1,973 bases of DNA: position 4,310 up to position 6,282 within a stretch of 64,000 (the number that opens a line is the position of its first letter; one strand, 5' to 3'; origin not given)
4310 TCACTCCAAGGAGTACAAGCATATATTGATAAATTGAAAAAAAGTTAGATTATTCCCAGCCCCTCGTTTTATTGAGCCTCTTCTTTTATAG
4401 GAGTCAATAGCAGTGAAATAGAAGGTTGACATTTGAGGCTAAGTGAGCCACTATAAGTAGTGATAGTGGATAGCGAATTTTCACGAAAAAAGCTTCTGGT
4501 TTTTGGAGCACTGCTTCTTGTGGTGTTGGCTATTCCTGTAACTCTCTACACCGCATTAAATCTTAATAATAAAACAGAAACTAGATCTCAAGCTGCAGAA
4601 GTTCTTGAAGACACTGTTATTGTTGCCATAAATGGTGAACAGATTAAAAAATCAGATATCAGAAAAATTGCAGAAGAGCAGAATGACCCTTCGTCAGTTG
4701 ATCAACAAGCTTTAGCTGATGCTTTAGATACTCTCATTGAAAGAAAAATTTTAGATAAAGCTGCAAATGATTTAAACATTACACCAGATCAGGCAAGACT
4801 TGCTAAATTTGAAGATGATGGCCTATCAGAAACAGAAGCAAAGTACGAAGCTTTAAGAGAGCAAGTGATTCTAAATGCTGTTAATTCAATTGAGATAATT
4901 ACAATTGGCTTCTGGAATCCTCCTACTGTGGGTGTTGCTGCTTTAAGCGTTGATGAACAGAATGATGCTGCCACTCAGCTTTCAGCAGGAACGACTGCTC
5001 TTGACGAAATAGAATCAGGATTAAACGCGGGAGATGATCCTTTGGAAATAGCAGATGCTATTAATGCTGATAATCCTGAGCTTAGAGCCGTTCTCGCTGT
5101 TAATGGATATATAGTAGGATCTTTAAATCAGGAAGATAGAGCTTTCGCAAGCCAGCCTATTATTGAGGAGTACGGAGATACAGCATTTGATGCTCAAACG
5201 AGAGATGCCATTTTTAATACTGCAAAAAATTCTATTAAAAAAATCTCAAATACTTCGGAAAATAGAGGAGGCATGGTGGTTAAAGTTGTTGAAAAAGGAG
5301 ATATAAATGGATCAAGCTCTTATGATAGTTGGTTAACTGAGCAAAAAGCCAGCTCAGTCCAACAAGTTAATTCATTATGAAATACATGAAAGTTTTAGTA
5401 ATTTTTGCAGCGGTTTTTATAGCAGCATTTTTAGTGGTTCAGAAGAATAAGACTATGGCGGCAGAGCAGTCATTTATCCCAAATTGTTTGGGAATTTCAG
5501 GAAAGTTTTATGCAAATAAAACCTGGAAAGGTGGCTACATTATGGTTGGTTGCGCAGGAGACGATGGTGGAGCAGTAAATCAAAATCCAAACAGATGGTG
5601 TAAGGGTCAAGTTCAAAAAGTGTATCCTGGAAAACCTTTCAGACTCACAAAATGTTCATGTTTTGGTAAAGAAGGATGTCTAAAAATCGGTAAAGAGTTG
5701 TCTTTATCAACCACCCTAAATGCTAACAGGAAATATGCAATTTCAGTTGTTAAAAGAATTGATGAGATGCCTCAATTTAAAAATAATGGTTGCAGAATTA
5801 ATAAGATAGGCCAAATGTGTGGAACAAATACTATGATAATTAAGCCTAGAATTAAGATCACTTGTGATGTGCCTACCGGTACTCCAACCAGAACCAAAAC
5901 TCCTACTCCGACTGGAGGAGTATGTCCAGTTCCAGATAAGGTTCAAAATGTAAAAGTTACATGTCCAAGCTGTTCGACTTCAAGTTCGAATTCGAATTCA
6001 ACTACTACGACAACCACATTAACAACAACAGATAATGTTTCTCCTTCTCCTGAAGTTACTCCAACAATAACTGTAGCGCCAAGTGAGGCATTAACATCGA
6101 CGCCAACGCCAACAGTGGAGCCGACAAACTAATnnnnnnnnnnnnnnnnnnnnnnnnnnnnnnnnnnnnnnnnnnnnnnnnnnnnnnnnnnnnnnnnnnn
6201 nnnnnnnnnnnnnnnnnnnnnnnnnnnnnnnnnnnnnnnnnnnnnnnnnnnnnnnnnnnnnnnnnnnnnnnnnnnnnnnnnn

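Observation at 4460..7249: Second surface operon ending in an LPPTG-anchored cohesin-like FN3 PT-linker protein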

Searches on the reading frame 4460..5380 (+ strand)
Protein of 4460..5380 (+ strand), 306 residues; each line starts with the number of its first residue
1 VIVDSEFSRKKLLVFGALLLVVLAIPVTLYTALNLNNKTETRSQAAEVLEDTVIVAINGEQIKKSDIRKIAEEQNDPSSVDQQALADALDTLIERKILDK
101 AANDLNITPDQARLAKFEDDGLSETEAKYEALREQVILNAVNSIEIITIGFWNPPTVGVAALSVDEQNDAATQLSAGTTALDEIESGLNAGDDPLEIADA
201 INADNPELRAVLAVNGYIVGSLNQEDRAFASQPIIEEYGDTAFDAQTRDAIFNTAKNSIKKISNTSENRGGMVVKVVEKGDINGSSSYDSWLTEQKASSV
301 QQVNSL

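Call 3: search_protein_families(library=pfam, proteins=[window:4460-5380:+], max_evalue=1)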
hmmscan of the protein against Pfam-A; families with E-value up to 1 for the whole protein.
window:4460-5380:+ (306 aa): 4 families
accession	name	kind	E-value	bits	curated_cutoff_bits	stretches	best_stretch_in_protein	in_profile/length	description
PF13624.11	SurA_N_3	-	0.00013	22.3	27.2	1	14-116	12-115/162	SurA-like N-terminal domain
PF07196.18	Flagellin_IN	-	0.00058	20.4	22.7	1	178-217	8-48/55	Flagellin hook IN motif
PF13623.11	SurA_N_2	-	0.0025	18.2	28.5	1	40-116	38-117/145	SurA-like N-terminal domain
PF08592.16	Anthrone_oxy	-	0.0062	17.2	27.3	1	10-47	36-73/106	Anthrone oxygenase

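Call 4: search_protein_families(library=ncbifam, proteins=[window:4460-5380:+], max_evalue=1)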
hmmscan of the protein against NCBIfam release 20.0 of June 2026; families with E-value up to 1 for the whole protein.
window:4460-5380:+ (306 aa): 4 families
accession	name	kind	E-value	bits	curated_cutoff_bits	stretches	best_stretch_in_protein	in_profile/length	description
NF000809.0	PRK00059.1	equivalog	0.0011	18.4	303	1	76-131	77-132/336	peptidylprolyl isomerase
NF053611.1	YiaD_Gzip_OmpA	equivalog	0.016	14.9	175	1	242-302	105-164/206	YiaD family glycine zipper/OmpA-like lipoprotein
NF053612.1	anchor_PA1041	equivalog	0.017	15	250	1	235-301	127-192/236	PA1041 family peptidoglycan-binding anchor lipoprotein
NF041647.1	ABC_perm_CPBP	equivalog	0.25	10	435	1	19-131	23-130/636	ABC transporter permease subunit/CPBP intramembrane protease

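Call 47: find_homologous_proteins(query=window:4460-5377:+, max_evalue=0.001)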
Query window:4460-5377:+ (306 aa): 26 proteins with E <= 0.001 among 7378 candidates.
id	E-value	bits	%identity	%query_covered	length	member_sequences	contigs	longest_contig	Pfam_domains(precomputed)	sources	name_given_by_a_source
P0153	1.5e-184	630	100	99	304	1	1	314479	-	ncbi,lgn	-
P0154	8.7e-147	506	79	99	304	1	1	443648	-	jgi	-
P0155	4.6e-138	477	75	99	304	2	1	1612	-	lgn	-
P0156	2.1e-132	459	70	100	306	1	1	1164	PF13624.12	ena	-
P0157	5.1e-129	448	73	99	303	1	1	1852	-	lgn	-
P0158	5.7e-104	365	58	99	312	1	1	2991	-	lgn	-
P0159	8.1e-104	365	61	99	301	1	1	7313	-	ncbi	-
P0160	1.4e-99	351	56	100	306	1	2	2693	-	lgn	-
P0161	5.5e-98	346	56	99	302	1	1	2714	-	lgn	-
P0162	8.2e-98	345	60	93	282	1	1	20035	-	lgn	-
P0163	3.2e-92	327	58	93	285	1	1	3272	-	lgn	-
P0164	2.3e-90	321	51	100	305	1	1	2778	-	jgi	jgi:hypothetical protein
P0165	8.6e-88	312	55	93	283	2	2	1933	-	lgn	-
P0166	1.3e-78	282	49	99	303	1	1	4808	-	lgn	-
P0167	1.7e-78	282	51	93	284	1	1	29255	-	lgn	-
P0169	2.0e-74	269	47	99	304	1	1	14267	PF13624.12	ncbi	-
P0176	1.3e-56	210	42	98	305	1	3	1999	PF13624.12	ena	-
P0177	6.9e-50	188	38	97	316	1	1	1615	PF13624.12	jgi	jgi:hypothetical protein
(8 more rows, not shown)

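Call 49: search_solved_structures(query=A4, max_evalue=1, show_alignments=1)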
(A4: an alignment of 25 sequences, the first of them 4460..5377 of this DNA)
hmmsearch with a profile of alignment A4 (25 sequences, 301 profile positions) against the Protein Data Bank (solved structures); distinct sequences matched with E-value up to 1: 2.
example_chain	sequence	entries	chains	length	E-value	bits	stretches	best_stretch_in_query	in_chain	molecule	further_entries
8h2i_cU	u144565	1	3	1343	0.22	13.7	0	190-236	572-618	P22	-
5nxy_A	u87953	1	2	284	0.54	12.4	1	31-85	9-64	Osmotically activated L-carnitine/choline ABC transporter substrate-binding protein OpuCC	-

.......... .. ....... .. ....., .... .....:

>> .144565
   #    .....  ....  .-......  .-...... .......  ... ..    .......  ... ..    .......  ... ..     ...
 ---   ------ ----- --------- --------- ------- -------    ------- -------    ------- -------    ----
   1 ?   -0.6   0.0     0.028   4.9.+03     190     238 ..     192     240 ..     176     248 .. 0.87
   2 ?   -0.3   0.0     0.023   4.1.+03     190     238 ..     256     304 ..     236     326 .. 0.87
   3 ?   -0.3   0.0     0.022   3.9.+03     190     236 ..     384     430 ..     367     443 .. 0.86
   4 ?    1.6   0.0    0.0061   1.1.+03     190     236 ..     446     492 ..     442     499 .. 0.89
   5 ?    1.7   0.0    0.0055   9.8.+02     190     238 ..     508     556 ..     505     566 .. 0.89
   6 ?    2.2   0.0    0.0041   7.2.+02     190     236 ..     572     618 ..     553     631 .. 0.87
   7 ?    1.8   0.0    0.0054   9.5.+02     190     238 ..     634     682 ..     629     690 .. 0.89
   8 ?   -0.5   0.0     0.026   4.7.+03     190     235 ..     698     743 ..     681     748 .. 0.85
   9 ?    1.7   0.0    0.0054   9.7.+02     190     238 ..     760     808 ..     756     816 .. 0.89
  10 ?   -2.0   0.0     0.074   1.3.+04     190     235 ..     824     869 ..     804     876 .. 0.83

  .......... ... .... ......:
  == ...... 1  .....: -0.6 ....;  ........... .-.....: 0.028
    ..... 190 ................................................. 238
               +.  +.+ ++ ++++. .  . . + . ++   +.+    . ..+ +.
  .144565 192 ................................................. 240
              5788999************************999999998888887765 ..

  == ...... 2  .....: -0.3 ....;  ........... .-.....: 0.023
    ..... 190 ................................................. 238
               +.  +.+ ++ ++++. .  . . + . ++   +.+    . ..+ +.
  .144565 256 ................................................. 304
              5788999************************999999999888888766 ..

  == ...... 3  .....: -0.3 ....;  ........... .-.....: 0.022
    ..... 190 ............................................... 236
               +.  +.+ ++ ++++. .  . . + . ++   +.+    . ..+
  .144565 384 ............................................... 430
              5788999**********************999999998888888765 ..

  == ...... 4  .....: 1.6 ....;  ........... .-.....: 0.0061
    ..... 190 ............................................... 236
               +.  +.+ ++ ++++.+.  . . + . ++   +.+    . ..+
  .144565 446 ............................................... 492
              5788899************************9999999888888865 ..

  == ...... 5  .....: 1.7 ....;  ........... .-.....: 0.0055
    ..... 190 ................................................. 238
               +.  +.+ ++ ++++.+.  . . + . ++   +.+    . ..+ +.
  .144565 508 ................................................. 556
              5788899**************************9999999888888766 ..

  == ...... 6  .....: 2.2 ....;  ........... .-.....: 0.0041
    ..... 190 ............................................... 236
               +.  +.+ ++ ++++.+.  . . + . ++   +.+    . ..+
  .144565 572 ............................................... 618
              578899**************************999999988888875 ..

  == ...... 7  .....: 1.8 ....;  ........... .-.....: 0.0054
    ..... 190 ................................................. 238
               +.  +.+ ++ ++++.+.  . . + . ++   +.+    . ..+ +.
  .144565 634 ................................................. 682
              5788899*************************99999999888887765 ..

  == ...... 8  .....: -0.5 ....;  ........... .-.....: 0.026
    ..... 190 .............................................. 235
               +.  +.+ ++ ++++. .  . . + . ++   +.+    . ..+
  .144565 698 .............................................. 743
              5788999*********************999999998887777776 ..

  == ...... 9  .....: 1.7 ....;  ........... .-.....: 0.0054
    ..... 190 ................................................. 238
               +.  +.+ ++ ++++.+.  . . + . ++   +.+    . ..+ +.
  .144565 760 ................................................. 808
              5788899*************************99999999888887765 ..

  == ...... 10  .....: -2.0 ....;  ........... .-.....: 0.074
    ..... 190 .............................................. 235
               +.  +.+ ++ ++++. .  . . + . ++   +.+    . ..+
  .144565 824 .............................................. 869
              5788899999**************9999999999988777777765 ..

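Call 51: search_protein_families(library=pfam, alignment_id=A4, max_evalue=0.1)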
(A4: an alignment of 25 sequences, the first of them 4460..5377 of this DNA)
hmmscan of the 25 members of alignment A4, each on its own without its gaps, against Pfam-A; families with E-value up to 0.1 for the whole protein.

A. member 1, window:4460-5377:+ (306 aa): 4 families
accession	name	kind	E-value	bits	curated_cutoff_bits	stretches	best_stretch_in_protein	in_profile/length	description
PF13624.11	SurA_N_3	-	0.00013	22.3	27.2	1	14-116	12-115/162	SurA-like N-terminal domain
PF07196.18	Flagellin_IN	-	0.00058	20.4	22.7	1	178-217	8-48/55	Flagellin hook IN motif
PF13623.11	SurA_N_2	-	0.0025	18.2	28.5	1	40-116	38-117/145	SurA-like N-terminal domain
PF08592.16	Anthrone_oxy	-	0.0062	17.2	27.3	1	10-47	36-73/106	Anthrone oxygenase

B. families by the number of members that match (of 25 scanned): 17 families
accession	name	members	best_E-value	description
PF13624.11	SurA_N_3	18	5.5e-07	SurA-like N-terminal domain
PF13623.11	SurA_N_2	10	8.8e-05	SurA-like N-terminal domain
PF20193.3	DUF6556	4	0.01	Family of unknown function (DUF6556)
PF08592.16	Anthrone_oxy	3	0.0062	Anthrone oxygenase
PF24279.1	HVO_2525_N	2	0.0065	HVO_2525, N-terminal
PF15330.11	SIT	2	0.048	SHP2-interacting transmembrane adaptor protein, SIT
PF07196.18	Flagellin_IN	1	0.00058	Flagellin hook IN motif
PF20187.3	DUF6550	1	0.0074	Family of unknown function (DUF6550)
PF01935.23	DUF87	1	0.01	Helicase HerA, central domain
PF22552.1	TY-Chap3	1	0.017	T3SS (YopN, CesT) and YbjN peptide-binding chaperone 3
PF14221.11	DUF4330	1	0.022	Domain of unknown function (DUF4330)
PF06691.16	DUF1189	1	0.025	Protein of unknown function (DUF1189)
PF13145.12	Rotamase_2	1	0.029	PPIC-type PPIASE domain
PF20592.3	pAdhesive_10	1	0.038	Putative adhesin domain (group 10)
PF13456.12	RVT_3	1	0.08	Reverse transcriptase-like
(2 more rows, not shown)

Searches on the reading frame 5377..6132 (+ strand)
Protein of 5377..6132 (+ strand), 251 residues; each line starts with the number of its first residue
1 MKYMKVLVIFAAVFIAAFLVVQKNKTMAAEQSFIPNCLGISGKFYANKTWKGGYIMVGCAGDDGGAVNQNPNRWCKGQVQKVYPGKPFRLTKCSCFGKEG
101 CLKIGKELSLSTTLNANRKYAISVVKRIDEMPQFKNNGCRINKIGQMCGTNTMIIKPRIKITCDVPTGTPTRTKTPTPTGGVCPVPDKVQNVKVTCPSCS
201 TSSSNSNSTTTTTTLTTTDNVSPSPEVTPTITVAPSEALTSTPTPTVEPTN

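Call 3: search_protein_families(library=pfam, proteins=[window:5377-6132:+], max_evalue=1)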
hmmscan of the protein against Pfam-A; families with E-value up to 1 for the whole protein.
window:5377-6132:+ (251 aa): 0 families

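Call 4: search_protein_families(library=ncbifam, proteins=[window:5377-6132:+], max_evalue=1)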
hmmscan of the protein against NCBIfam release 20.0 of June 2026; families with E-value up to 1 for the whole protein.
window:5377-6132:+ (251 aa): 2 families
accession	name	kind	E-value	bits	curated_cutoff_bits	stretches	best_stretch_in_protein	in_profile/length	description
NF038384.1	zinc_YnfU_fam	subfamily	0.16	11.6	36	1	190-208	13-31/52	YnfU family zinc-binding protein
NF038356.1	actino_DLW39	hypoth_equivalog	0.28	11.1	24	1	7-31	3-27/38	DLW-39 family protein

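Call 44: find_homologous_proteins(query=window:5377-6129:+, max_evalue=0.001)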
Query window:5377-6129:+ (251 aa): 32 proteins with E <= 0.001 among 2797 candidates.
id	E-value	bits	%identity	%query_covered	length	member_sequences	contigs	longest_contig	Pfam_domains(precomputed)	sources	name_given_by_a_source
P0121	2.8e-164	562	100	100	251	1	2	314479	-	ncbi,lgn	-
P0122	5.1e-138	476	84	100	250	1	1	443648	-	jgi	-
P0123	1.7e-97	344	63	100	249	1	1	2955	-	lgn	-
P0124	1.4e-89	318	63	89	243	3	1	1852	-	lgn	-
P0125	8.1e-67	243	56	81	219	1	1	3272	-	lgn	-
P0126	1.3e-63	233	54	81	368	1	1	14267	-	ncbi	-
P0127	5.2e-59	218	48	88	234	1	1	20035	-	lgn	-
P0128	4.3e-58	215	52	79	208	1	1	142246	-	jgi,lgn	-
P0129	1.2e-57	213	53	78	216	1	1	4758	-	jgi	jgi:hypothetical protein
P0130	9.5e-57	210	54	72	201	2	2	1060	-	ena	-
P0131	4.1e-54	202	52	80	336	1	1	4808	-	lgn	-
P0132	2.3e-53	199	51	81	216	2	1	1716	-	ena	-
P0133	3.7e-53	198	50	82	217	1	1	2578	-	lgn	-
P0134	9.8e-53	197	46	83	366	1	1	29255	-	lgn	-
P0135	5.2e-51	191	48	80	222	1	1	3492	-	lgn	-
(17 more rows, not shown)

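Call 50: search_solved_structures(query=A3, max_evalue=1)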
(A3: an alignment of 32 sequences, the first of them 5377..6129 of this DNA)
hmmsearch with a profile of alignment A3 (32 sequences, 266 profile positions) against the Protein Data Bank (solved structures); distinct sequences matched with E-value up to 1: 2.
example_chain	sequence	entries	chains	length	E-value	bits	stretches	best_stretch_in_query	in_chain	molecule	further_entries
4l3a_A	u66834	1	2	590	0.044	16.4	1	161-221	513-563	Internalin K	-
2gu0_A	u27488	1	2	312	0.67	12.6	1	114-172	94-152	Nonstructural protein 2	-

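Call 52: predict_structure(alignment_id=A3)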
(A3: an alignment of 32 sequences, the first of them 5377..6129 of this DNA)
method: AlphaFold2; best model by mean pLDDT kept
length: 251 residues; sequences in the alignment: 32
mean_pLDDT: 77.6   pTM: 0.58
mean pLDDT of the five models: 77.6, 77.0, 76.4, 76.3, 75.7
residues with pLDDT >= 90: 115; 70-90: 47; 50-70: 57; < 50: 32
segments of 3 or more residues with pLDDT < 50: 200-221, 225-228, 239-241
pLDDT, mean of each block of 10 residues (from residue 1): 91 95 67 87 96 96 79 87 96 85 97 91 97 95 90 94 79 56 65 61 40 38 51 52 57 54
secondary structure, 60 per line:
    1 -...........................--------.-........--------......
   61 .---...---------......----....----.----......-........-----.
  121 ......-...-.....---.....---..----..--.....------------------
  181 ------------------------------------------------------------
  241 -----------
elements in order: H2-28 E39-46 E55-61 E77-82 E87-90 E100-105 E107-114 E120-126 H132-136 E140-144 E158-162

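Call 54: fold_search(model_id=the predicted structure, library=pdb)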
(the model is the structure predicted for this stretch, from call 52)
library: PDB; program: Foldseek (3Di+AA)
matches with E <= 10: 675; with E <= 0.001: 1
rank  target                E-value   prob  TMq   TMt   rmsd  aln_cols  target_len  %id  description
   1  2xid_B                9.7e-04  0.99  0.24  0.15   9.1       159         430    7  Pilus-presented adhesin, Spy0125 (Cpa), P212121 form (DLS) (released 2010-08-04)
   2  2xic_A                1.5e-03  0.99  0.25  0.16   9.3       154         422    6  Pilus-presented adhesin, Spy0125 (Cpa), P212121 form (ESRF data) (released 2010-08-04)
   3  4bug_B                1.8e-03  0.99  0.26  0.17   9.2       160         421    7  Pilus-presented adhesin, Spy0125 (Cpa), Cys426Ala mutant (released 2013-10-09)
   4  8f5n_A                1.8e-03  0.95  0.25  0.23   7.1       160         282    8  Identification of an Immunodominant region on a Group A Streptococcus T-antigen Reveals Temperature-Dependent Motion i (released 2023-03-08)
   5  6bbw_A                1.8e-03  0.87  0.22  0.20  10.7       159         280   11  Structure of the major pilin protein (T3.2) from Streptococcus pyogenes serotype GAS13637 (released 2018-10-24)
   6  6bbt_B                2.2e-03  0.54  0.16  0.16  12.6       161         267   10  Structure of the major pilin protein (T-13) from Streptococcus pyogenes serotype GAS131465 (released 2018-10-24)
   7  2xic_B                2.5e-03  0.99  0.25  0.16   8.8       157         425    7  Pilus-presented adhesin, Spy0125 (Cpa), P212121 form (ESRF data) (released 2010-08-04)
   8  4ilv_A                3.4e-03  0.80  0.21  0.30  12.7       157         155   11  Structure of the dioxygenase domain of SACTE_2871, a novel dioxygenase carbohydrate-binding protein fusion from the ce (released 2013-05-15)
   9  6n0a_B                3.6e-03  0.77  0.22  0.21   6.8       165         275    9  Structure of the major pilin protein (T-18.1) from Streptococcus pyogenes serotype MGAS8232 (released 2019-04-17)
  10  4ilt_A                3.8e-03  0.77  0.21  0.30  11.3       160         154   11  Structure of the dioxygenase domain of SACTE_2871, a novel dioxygenase carbohydrate-binding protein fusion from the ce (released 2013-05-15)
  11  4bug_A                4.8e-03  0.99  0.26  0.16   8.9       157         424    7  Pilus-presented adhesin, Spy0125 (Cpa), Cys426Ala mutant (released 2013-10-09)
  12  6bbt_A                5.7e-03  0.69  0.19  0.18  12.3       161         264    7  Structure of the major pilin protein (T-13) from Streptococcus pyogenes serotype GAS131465 (released 2018-10-24)
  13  6n0a_A                6.9e-03  0.80  0.23  0.21   6.4       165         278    9  Structure of the major pilin protein (T-18.1) from Streptococcus pyogenes serotype MGAS8232 (released 2019-04-17)
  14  5u5o                  7.3e-03  0.82  0.21  0.19   9.8       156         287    6  Bacterial adhesin from Mobiluncus mulieris containing intramolecular disulfide, isopeptide, and ester bond cross-links ( (released 2018-06-13)
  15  4ilt_C                8.7e-03  0.72  0.22  0.30  12.9       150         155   12  Structure of the dioxygenase domain of SACTE_2871, a novel dioxygenase carbohydrate-binding protein fusion from the ce (released 2013-05-15)
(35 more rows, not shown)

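Call 87: search_protein_families(library=pfam, alignment_id=A3, max_evalue=0.05)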
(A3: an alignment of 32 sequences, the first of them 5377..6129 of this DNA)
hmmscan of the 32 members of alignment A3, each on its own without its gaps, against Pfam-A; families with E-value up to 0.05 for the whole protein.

A. member 1, window:5377-6129:+ (251 aa): 0 families

B. families by the number of members that match (of 32 scanned): 7 families
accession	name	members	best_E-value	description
PF11614.14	FixG_C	1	0.0003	IG-like fold at C-terminal of FixG, putative oxidoreductase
PF15324.11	TALPID3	1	0.0086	Hedgehog signalling target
PF13085.11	Fer2_3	1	0.0096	2Fe-2S iron-sulfur cluster binding domain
PF07577.16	DUF1547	1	0.02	Domain of Unknown Function (DUF1547)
PF23643.1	TRAPPC13_C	1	0.023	Trafficking protein particle complex subunit 13, C-terminal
PF05887.16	Trypan_PARP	1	0.031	Procyclic acidic repetitive protein (PARP)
PF03830.20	PTSIIB_sorb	1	0.042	PTS system sorbose subfamily IIB component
